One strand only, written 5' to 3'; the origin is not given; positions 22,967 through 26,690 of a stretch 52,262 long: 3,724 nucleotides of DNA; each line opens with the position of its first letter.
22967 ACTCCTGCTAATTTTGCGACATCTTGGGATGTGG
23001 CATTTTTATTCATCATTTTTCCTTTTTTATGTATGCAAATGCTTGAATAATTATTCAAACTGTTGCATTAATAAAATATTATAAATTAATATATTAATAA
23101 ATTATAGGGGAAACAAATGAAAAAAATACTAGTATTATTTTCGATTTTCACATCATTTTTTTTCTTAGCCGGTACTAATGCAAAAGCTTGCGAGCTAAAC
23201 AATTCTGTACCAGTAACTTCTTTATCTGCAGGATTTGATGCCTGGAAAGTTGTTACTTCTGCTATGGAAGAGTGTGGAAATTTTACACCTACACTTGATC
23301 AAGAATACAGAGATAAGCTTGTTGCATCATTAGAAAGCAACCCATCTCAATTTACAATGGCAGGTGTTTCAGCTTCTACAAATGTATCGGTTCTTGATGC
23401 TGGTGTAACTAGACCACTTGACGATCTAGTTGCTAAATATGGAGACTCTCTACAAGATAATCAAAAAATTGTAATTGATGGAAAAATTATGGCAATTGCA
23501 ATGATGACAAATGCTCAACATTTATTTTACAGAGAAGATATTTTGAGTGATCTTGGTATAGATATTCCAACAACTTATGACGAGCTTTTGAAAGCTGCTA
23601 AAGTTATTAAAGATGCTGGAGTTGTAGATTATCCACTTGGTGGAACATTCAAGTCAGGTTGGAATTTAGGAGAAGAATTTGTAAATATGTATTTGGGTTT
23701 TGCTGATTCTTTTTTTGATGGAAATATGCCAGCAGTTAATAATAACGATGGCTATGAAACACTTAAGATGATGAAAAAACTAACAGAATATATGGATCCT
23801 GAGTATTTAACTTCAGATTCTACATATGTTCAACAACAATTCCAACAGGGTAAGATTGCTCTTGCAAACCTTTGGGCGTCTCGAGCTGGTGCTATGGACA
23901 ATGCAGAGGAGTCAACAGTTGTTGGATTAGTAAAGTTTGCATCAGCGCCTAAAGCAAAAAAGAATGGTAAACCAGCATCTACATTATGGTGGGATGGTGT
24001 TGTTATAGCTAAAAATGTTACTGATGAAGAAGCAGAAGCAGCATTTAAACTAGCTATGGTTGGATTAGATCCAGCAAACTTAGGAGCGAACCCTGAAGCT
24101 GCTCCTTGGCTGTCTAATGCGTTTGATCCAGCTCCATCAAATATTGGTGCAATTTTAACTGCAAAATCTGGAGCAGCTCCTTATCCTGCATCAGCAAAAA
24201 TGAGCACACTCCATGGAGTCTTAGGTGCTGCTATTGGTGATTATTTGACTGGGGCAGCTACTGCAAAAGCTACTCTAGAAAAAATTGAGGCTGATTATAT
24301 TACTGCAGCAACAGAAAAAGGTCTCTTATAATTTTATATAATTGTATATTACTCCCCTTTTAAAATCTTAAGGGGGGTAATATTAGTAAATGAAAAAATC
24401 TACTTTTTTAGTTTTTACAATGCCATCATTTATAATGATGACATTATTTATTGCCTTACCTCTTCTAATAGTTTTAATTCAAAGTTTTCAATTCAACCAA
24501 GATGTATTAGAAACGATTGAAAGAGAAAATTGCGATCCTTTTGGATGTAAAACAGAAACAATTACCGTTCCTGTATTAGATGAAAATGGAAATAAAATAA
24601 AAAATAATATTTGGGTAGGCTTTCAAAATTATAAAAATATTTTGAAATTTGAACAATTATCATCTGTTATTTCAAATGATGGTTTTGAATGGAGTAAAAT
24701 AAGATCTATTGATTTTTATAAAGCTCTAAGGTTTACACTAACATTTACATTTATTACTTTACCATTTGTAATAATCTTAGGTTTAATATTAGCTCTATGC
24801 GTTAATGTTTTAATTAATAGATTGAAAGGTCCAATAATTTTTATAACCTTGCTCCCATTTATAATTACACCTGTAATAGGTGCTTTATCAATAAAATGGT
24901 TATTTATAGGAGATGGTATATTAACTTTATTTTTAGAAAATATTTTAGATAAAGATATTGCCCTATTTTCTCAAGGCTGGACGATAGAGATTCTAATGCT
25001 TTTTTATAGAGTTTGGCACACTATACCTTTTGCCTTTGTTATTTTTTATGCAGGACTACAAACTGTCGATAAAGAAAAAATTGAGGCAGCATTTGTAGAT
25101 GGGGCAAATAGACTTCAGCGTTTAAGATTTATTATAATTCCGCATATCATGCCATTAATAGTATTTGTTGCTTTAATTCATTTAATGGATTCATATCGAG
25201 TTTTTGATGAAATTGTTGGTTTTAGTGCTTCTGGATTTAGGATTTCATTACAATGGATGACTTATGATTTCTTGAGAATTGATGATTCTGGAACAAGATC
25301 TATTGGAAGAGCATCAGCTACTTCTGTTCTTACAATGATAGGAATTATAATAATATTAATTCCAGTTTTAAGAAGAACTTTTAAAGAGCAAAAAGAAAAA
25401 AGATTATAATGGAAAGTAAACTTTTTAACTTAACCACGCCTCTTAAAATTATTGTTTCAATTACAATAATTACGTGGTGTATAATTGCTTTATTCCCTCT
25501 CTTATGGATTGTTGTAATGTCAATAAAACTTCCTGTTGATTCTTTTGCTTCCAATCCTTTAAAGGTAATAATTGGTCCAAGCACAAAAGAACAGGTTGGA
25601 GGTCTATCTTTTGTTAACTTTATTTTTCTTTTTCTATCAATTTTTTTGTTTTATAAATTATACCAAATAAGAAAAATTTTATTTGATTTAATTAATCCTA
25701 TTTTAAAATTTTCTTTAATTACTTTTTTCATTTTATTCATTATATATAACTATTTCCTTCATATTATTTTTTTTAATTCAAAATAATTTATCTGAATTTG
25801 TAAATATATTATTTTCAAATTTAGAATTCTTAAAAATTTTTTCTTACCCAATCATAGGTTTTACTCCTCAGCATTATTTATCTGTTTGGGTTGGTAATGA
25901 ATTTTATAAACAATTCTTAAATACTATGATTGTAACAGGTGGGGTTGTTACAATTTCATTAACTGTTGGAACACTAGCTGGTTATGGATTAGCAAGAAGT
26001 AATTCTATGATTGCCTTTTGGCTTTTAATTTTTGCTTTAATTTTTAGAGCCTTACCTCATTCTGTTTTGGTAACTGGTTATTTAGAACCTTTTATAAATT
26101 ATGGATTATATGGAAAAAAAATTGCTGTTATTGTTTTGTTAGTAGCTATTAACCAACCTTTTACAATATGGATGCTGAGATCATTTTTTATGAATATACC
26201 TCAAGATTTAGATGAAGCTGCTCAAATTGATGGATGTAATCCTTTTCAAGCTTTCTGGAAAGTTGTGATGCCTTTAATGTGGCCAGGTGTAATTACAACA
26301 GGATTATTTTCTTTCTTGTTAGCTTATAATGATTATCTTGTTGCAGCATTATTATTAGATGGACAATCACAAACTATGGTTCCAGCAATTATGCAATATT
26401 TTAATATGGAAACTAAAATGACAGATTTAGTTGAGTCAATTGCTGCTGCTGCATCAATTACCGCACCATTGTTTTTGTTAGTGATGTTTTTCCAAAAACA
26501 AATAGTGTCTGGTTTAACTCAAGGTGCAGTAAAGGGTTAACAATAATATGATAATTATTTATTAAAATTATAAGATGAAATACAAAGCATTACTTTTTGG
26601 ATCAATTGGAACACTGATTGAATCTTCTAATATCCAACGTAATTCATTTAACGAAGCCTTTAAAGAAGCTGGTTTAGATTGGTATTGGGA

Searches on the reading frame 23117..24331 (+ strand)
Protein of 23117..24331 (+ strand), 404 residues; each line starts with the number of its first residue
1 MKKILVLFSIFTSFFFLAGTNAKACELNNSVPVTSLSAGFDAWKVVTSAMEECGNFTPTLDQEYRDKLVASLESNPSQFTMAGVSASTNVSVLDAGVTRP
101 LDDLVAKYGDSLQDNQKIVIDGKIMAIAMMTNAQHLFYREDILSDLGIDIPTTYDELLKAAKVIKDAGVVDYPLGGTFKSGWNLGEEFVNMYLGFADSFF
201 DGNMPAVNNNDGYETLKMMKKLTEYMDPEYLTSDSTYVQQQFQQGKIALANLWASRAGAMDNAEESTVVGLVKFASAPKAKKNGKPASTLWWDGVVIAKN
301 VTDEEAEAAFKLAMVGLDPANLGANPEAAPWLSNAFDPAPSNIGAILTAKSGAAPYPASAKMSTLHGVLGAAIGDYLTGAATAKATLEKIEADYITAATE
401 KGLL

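Call 31: search_protein_families(library=pfam, proteins=[window:23117-24331:+], max_evalue=0.00001)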
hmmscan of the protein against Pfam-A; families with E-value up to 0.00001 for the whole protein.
window:23117-24331:+ (404 aa): 2 families
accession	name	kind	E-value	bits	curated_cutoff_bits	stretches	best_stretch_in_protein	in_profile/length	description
PF01547.30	SBP_bac_1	-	4.8e-18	66.6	26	1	62-311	34-295/307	Bacterial extracellular solute-binding protein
PF13416.11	SBP_bac_8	-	2.1e-15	57.7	27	1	62-319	22-246/279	Bacterial extracellular solute-binding protein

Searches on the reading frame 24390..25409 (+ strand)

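Call 52: search_protein_families(library=ncbifam, proteins=[window:24390-25409:+], max_evalue=1e-8)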
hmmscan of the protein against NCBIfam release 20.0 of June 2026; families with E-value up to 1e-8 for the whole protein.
window:24390-25409:+ (339 aa): 4 families
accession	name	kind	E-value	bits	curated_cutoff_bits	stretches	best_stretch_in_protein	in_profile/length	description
NF007852.0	PRK10561.1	equivalog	3.6e-18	66.4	335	1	109-335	67-291/295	sn-glycerol-3-phosphate ABC transporter permease UgpA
NF040931.1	ABC_arch_GlcT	equivalog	1.6e-15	57.5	360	1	73-325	19-266/278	glucose ABC transporter permease GlcT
NF007044.0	PRK09497.1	equivalog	1.3e-09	38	348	1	109-272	61-222/285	spermidine/putrescine ABC transporter permease PotB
NF008232.0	PRK10999.1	equivalog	2.1e-09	36.7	392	1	65-257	248-433/520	maltose ABC transporter permease MalF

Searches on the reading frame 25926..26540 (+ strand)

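Call 52: search_protein_families(library=ncbifam, proteins=[window:25926-26540:+], max_evalue=1e-8)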
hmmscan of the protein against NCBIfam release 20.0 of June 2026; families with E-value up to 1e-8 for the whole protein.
window:25926-26540:+ (204 aa): 7 families
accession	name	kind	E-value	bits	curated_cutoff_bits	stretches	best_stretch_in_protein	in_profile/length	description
NF008231.0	PRK10998.1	equivalog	2.6e-19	69.9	261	1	12-204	100-296/296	maltose ABC transporter permease MalG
NF040932.1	ABC_arch_GlcU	equivalog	8.8e-18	64.9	340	1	2-197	67-264/272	glucose ABC transporter permease GlcU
NF008210.0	PRK10973.1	equivalog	1.2e-12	48.1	297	1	28-199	111-278/281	sn-glycerol-3-phosphate ABC transporter permease UgpE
TIGR01581.1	Mo_ABC_porter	hypoth_equivalog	1.7e-11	44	210.3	1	62-185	100-224/225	ABC transporter permease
NF007044.0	PRK09497.1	equivalog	2e-11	43.9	348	1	63-189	148-273/285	spermidine/putrescine ABC transporter permease PotB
NF043074.1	MMSYN1_0196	equivalog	1e-09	38.1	350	1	32-194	105-263/277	spermidine/putrescine ABC transporter permease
TIGR02139.1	permease_CysT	equivalog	1.8e-09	37.6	246.1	1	64-139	131-206/265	sulfate ABC transporter permease subunit CysT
